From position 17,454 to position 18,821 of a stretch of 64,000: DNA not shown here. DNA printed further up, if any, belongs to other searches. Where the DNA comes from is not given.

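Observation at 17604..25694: Bidirectional catabolic cluster: BKACE + LcdH-like dehydrogenase + crotonase + HisA paralog + RidA on one strand, ALDH + HAL-like on the other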

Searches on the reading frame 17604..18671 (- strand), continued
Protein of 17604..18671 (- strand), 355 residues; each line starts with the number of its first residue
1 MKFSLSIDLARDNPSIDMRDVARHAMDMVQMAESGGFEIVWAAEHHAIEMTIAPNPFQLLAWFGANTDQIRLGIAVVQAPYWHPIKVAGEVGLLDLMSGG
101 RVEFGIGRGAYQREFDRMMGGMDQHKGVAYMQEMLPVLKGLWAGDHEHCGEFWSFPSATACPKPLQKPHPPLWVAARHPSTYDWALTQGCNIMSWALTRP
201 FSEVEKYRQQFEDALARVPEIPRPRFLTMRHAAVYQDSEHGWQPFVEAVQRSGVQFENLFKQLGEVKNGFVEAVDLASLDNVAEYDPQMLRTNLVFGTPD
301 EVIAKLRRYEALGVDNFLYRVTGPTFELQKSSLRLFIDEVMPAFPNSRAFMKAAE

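Call 76: get_annotated_region(hit=H90, flank=8000)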
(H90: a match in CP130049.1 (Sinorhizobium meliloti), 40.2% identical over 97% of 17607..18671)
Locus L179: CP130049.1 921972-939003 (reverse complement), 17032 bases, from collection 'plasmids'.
description: Sinorhizobium meliloti strain R28 plasmid pSymA, complete sequence
organism: Sinorhizobium meliloti (NCBI taxid 382)
taxonomy: Bacteria; Pseudomonadota; Alphaproteobacteria; Hyphomicrobiales; Rhizobiaceae; Sinorhizobium; Sinorhizobium meliloti
host: -; source: Medicago,Cell culture; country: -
typing (MOB-suite, as given by PLSDB): conjugative; relaxase MOBQ; mating-pair formation MPF_T
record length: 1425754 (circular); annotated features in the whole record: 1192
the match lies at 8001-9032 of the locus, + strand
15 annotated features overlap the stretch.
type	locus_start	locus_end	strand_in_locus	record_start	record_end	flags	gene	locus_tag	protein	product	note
CDS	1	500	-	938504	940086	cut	-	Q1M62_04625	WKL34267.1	IS66 family transposase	-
CDS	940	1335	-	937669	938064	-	-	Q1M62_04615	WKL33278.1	transposase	-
CDS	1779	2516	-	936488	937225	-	istB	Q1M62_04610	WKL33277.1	IS21-like element helper ATPase IstB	-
CDS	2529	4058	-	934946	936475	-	istA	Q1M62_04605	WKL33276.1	IS21 family transposase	-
CDS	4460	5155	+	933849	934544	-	-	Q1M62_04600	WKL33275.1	GntR family transcriptional regulator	-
CDS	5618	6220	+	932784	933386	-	-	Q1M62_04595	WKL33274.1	amino acid synthesis family protein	-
CDS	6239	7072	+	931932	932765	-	-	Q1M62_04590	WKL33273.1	alpha/beta fold hydrolase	-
CDS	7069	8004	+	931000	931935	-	-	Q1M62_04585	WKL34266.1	flavin reductase family protein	-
CDS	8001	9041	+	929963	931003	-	-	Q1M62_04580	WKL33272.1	LLM class flavin-dependent oxidoreductase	-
CDS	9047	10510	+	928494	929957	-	-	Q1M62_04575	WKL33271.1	aldehyde dehydrogenase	-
CDS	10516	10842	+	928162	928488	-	-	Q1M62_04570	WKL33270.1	NIPSNAP family protein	-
CDS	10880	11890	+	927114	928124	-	-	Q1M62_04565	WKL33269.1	ABC transporter substrate-binding protein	-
CDS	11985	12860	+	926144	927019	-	-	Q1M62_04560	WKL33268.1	ABC transporter permease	-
CDS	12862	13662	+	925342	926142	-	-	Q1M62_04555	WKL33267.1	ABC transporter permease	-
CDS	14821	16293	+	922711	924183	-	-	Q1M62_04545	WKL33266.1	NAD-dependent succinate-semialdehyde dehydrogenase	-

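Call 88: search_protein_families(library=pfam, proteins=[L145:3846-5534:+, L145:6036-6911:-, L145:11082-12602:-, L145:12657-13880:-, L145:14200-15567:-, L108:8060-9886:+, L108:11096-11683:+, L108:12795-14177:+, L108:14178-15218:+, L108:18356-19504:+], max_evalue=0.000001)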
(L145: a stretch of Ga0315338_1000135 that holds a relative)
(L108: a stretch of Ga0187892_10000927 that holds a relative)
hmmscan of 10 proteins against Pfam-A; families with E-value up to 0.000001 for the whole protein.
L145:3846-5534:+ (562 aa): 1 family
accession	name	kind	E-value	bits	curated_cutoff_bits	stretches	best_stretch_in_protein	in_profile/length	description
PF13930.12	Endonuclea_NS_2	-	1.6e-07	32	27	1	429-531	1-111/132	DNA/RNA non-specific endonuclease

L145:6036-6911:- (291 aa): 1 family
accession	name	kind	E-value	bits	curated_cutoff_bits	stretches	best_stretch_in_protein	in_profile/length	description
PF05721.19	PhyH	-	8.5e-24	85.4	22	1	14-225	1-213/213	Phytanoyl-CoA dioxygenase (PhyH)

L145:11082-12602:- (506 aa): 0 families

L145:12657-13880:- (407 aa): 0 families

L145:14200-15567:- (455 aa): 1 family
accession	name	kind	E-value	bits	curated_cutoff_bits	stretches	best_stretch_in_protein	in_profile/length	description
PF01425.27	Amidase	-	2.9e-85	287.4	27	1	23-428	1-445/445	Amidase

L108:8060-9886:+ (608 aa): 4 families
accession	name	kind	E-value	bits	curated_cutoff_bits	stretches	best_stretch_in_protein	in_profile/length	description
PF13556.12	HTH_30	-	7.7e-17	61.3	27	1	534-591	2-59/59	PucR C-terminal helix-turn-helix domain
PF17853.6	GGDEF_2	-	8.3e-12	45.8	24.5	1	353-480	4-115/116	GGDEF-like domain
PF13185.12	GAF_2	-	3.1e-11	44.1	28.6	1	23-165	2-136/136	GAF domain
PF01590.32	GAF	-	6.6e-08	33.6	22.4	1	27-164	4-133/133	GAF domain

L108:11096-11683:+ (195 aa): 1 family
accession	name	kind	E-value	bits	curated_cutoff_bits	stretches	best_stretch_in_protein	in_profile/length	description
PF06684.16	AA_synth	-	6.7e-72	241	27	1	5-181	1-175/175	Amino acid synthesis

L108:12795-14177:+ (460 aa): 2 families
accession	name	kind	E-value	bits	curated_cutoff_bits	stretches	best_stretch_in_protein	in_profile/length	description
PF00355.32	Rieske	-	1.4e-15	57.4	20.3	1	55-135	2-83/88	Rieske [2Fe-2S] domain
PF19301.5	LigXa_C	-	1.2e-07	31.6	27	0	161-215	1-55/304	LigXa C-terminal domain like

L108:14178-15218:+ (346 aa): 1 family
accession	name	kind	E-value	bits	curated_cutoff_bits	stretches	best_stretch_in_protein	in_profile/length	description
PF02826.25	2-Hacid_dh_C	-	5.6e-51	172.9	25.1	1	136-308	2-178/178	D-isomer specific 2-hydroxyacid dehydrogenase, NAD binding domain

L108:18356-19504:+ (382 aa): 2 families
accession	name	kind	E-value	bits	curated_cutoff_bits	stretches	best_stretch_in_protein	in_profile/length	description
PF00848.25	Ring_hydroxyl_A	-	4.5e-30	105.6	24.9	1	188-380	7-206/208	Ring hydroxylating alpha subunit (catalytic domain)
PF00355.32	Rieske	-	4.3e-20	71.8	20.3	1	49-136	1-87/88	Rieske [2Fe-2S] domain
